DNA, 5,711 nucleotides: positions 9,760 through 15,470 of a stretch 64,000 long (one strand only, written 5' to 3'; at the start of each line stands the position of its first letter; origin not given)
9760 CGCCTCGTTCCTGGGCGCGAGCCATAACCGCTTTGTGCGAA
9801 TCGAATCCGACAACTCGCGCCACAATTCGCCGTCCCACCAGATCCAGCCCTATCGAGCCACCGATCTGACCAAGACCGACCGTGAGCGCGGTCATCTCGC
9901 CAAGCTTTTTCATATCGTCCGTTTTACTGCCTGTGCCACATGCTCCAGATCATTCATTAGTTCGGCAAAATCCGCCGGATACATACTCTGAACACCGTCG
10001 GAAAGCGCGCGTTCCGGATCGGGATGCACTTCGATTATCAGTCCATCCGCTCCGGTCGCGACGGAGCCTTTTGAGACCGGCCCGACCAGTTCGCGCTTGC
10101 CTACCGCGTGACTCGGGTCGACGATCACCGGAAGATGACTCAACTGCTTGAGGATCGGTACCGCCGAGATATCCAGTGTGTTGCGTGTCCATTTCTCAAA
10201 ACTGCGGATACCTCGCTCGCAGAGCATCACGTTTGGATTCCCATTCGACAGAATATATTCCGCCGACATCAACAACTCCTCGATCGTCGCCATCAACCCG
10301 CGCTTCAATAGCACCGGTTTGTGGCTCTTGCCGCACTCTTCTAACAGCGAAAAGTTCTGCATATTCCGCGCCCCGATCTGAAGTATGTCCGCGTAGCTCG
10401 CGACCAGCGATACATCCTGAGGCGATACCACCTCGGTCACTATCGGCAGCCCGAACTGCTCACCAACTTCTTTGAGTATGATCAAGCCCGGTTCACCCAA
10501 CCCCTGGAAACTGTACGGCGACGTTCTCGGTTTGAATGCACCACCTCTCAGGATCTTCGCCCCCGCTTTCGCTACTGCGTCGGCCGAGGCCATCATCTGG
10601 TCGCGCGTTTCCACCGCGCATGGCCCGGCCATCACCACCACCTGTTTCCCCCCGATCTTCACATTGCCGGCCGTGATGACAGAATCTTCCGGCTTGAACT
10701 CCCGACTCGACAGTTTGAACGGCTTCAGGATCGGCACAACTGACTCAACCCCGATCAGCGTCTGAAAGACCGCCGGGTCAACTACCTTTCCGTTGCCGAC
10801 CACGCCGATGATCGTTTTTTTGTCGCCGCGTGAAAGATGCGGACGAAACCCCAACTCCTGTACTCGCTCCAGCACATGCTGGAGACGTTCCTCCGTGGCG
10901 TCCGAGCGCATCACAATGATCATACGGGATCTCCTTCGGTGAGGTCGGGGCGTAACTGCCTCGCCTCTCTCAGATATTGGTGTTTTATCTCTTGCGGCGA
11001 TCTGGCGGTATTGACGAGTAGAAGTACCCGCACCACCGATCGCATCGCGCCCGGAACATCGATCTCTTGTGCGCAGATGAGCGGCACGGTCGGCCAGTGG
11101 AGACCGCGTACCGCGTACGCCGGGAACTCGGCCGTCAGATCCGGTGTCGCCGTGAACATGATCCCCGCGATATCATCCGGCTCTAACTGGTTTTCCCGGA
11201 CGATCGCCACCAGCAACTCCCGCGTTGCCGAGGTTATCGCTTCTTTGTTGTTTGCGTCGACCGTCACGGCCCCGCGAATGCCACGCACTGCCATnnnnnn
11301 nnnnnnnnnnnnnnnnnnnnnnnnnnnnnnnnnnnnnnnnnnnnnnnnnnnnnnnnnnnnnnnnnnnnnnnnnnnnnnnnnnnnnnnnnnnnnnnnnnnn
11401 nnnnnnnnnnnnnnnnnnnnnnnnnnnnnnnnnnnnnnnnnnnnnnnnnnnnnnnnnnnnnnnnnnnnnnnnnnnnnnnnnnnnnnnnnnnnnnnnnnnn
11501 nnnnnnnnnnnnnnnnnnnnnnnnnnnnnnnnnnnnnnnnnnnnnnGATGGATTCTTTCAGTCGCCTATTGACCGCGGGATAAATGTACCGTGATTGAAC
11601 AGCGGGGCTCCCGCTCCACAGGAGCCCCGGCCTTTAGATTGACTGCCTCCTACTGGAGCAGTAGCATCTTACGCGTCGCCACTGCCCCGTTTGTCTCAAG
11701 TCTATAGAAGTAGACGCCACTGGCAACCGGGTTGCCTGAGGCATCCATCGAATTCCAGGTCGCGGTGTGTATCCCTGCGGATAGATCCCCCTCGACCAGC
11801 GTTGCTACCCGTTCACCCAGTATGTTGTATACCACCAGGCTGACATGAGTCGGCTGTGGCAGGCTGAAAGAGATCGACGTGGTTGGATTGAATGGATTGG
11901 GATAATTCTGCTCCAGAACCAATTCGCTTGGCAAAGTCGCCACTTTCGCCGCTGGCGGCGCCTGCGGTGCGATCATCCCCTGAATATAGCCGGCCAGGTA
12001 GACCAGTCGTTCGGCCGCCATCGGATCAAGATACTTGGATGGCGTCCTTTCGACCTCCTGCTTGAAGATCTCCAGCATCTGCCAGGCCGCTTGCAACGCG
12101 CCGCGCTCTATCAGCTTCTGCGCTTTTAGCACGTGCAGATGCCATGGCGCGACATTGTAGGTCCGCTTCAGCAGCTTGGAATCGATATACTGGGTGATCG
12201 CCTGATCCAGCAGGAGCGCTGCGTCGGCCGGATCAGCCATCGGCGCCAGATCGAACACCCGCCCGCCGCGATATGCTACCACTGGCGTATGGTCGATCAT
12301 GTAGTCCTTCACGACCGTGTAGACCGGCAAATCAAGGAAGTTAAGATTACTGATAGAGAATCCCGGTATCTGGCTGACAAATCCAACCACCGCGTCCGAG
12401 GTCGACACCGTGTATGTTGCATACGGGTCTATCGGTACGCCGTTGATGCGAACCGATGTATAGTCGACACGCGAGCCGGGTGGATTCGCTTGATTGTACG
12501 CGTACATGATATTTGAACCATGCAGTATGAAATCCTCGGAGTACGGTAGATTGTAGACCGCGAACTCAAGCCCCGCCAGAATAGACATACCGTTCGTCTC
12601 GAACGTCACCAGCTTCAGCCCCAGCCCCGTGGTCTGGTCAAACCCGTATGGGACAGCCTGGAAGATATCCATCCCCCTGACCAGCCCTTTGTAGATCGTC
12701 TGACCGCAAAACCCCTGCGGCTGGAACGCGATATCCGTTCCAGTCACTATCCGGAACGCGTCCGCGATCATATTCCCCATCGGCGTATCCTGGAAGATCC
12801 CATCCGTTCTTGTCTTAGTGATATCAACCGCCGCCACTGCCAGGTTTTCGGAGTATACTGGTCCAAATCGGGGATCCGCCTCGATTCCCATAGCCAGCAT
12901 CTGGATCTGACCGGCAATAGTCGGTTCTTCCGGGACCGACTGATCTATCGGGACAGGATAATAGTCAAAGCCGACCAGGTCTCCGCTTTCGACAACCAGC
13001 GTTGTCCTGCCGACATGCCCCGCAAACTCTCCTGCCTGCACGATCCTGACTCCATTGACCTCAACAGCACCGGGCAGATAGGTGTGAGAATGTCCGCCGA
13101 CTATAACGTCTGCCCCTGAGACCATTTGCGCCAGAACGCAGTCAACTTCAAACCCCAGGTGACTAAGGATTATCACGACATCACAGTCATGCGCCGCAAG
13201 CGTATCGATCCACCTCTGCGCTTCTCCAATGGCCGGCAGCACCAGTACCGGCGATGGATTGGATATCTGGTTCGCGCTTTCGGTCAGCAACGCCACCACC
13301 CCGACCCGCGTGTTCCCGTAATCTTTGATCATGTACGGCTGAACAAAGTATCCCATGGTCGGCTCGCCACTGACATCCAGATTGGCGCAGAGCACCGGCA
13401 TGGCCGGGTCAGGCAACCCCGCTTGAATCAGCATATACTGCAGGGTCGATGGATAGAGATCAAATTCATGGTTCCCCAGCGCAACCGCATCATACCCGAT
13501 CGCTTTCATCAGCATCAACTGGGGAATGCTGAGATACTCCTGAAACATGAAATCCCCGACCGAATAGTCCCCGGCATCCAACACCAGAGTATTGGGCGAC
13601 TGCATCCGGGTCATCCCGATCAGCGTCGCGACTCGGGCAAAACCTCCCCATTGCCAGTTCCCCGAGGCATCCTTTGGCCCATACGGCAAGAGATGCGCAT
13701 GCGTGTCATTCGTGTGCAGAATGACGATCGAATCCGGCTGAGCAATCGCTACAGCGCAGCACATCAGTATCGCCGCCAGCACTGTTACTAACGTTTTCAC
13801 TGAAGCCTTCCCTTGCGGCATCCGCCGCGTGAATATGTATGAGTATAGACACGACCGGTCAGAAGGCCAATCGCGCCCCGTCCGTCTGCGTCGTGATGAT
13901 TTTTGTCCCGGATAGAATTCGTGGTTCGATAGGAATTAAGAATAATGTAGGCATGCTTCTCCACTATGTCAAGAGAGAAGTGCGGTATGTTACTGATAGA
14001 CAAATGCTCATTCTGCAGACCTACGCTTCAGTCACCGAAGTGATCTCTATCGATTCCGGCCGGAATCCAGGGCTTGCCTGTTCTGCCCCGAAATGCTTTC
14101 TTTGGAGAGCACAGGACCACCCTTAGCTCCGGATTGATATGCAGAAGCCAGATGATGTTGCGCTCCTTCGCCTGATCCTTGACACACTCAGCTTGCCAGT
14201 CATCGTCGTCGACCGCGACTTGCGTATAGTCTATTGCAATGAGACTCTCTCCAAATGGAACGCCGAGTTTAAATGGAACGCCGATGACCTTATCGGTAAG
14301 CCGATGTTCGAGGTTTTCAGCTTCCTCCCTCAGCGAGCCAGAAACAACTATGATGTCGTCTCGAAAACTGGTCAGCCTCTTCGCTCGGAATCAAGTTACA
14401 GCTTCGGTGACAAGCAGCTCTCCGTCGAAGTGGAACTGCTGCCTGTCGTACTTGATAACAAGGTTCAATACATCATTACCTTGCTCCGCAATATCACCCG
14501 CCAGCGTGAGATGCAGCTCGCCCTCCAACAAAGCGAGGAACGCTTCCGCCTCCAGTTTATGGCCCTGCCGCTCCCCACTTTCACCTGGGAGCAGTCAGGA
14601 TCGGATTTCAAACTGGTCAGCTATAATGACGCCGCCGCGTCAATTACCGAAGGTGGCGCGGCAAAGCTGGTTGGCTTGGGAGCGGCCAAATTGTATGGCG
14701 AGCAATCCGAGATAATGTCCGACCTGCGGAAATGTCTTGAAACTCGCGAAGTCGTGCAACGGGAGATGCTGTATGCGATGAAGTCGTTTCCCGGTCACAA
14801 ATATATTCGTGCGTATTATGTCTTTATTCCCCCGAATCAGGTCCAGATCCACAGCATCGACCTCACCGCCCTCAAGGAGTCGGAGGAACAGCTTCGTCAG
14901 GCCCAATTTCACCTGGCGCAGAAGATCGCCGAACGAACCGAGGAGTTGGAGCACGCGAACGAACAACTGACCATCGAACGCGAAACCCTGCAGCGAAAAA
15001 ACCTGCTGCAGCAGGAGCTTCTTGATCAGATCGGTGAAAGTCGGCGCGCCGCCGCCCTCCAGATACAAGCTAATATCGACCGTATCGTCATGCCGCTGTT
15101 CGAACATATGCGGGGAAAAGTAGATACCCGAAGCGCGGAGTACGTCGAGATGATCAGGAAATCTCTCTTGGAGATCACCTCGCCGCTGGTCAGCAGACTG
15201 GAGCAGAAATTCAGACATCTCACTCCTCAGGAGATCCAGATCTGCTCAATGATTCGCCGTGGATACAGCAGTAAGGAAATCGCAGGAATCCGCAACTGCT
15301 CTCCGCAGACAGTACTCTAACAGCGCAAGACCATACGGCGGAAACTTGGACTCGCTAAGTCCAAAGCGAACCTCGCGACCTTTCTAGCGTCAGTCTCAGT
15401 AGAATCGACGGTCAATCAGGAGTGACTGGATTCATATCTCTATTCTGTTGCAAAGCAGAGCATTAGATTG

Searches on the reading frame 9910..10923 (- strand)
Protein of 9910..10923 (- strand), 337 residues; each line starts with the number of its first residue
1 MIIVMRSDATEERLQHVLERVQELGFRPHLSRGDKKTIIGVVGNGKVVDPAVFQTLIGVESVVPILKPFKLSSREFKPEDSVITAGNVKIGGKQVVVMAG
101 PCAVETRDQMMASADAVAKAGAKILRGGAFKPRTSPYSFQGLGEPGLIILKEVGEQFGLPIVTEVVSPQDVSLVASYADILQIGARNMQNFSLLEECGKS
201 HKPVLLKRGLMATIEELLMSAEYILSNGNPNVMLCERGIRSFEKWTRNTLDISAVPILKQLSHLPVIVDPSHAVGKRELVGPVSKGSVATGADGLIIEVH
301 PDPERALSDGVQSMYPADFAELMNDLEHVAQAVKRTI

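Call 78: search_protein_families(library=pfam, proteins=[window:9910-10923:-], max_evalue=0.00001)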
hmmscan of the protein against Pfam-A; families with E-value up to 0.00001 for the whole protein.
window:9910-10923:- (337 aa): 3 families
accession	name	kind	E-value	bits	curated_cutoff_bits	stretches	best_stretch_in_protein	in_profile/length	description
PF00793.26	DAHP_synth_1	-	4.1e-82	275.6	25.5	1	87-328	9-263/270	DAHP synthetase I family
PF18152.6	DAHP_snth_FXD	-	5.7e-22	77.7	27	1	1-67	1-67/67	DAHP synthase ferredoxin-like domain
PF03102.20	NeuB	-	4.3e-08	33.4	22.1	1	150-334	61-237/241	NeuB family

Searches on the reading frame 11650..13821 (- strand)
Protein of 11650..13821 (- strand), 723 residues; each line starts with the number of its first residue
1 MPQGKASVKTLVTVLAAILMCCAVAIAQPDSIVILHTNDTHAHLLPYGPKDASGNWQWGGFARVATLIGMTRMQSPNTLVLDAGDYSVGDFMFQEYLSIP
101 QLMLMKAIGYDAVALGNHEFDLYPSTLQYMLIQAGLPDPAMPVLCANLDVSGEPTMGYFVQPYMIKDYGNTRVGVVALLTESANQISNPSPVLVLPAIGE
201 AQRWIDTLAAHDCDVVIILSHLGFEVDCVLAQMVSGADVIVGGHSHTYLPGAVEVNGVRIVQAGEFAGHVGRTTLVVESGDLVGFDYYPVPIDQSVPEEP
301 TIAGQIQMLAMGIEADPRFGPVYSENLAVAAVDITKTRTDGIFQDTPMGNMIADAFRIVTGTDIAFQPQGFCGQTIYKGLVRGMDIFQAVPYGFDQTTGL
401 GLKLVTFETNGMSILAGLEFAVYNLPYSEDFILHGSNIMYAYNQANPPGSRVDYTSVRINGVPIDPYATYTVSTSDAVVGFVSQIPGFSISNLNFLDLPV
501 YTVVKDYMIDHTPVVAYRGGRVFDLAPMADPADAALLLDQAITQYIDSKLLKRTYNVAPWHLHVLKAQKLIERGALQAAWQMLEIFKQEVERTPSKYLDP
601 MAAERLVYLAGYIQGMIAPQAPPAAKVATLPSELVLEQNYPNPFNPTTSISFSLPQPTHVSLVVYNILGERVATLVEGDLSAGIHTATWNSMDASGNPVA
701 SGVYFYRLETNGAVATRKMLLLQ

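Call 78: search_protein_families(library=pfam, proteins=[window:11650-13821:-], max_evalue=0.00001)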
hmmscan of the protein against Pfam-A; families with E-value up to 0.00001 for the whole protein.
window:11650-13821:- (723 aa): 4 families
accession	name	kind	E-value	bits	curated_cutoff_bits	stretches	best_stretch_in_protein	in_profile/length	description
PF02872.23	5_nucleotid_C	-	2.7e-21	76.8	23.6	1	336-476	12-144/158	5'-nucleotidase, C-terminal domain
PF00149.33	Metallophos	-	3.3e-10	41.2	21.5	1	33-248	2-191/191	Calcineurin-like phosphoesterase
PF13860.13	FlgD_ig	-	8.5e-10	38.9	27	1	647-710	9-75/79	FlgD Ig-like domain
PF18962.6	Por_Secre_tail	-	7e-06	26.7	27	0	640-719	2-73/75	Secretion system C-terminal sorting domain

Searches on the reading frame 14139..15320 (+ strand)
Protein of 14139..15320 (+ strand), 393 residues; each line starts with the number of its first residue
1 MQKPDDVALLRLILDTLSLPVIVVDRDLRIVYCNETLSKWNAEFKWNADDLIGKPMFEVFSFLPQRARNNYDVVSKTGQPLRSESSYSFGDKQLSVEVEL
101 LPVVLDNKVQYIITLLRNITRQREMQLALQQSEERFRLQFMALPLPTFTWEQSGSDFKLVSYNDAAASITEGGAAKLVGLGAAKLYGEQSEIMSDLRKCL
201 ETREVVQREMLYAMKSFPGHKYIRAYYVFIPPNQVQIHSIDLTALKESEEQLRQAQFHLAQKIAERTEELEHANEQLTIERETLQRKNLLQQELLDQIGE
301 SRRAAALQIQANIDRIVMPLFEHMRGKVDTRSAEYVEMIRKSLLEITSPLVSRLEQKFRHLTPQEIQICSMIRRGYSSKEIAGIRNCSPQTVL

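Call 79: search_protein_families(library=pfam, proteins=[window:14139-15320:+], max_evalue=0.00001)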
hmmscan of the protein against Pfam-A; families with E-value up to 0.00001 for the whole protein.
window:14139-15320:+ (393 aa): 4 families
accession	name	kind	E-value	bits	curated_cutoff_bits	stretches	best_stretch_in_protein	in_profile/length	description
PF08448.16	PAS_4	-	1e-17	64.8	23.1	1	14-124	1-110/110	PAS fold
PF13426.13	PAS_9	-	2.1e-10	41.2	27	0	20-120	3-102/103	PAS domain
PF00989.32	PAS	-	1.2e-07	32.2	22.6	1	9-62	2-52/113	PAS fold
PF00196.25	GerE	-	9.2e-06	25.6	23.5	0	361-392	3-34/57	Bacterial regulatory proteins, luxR family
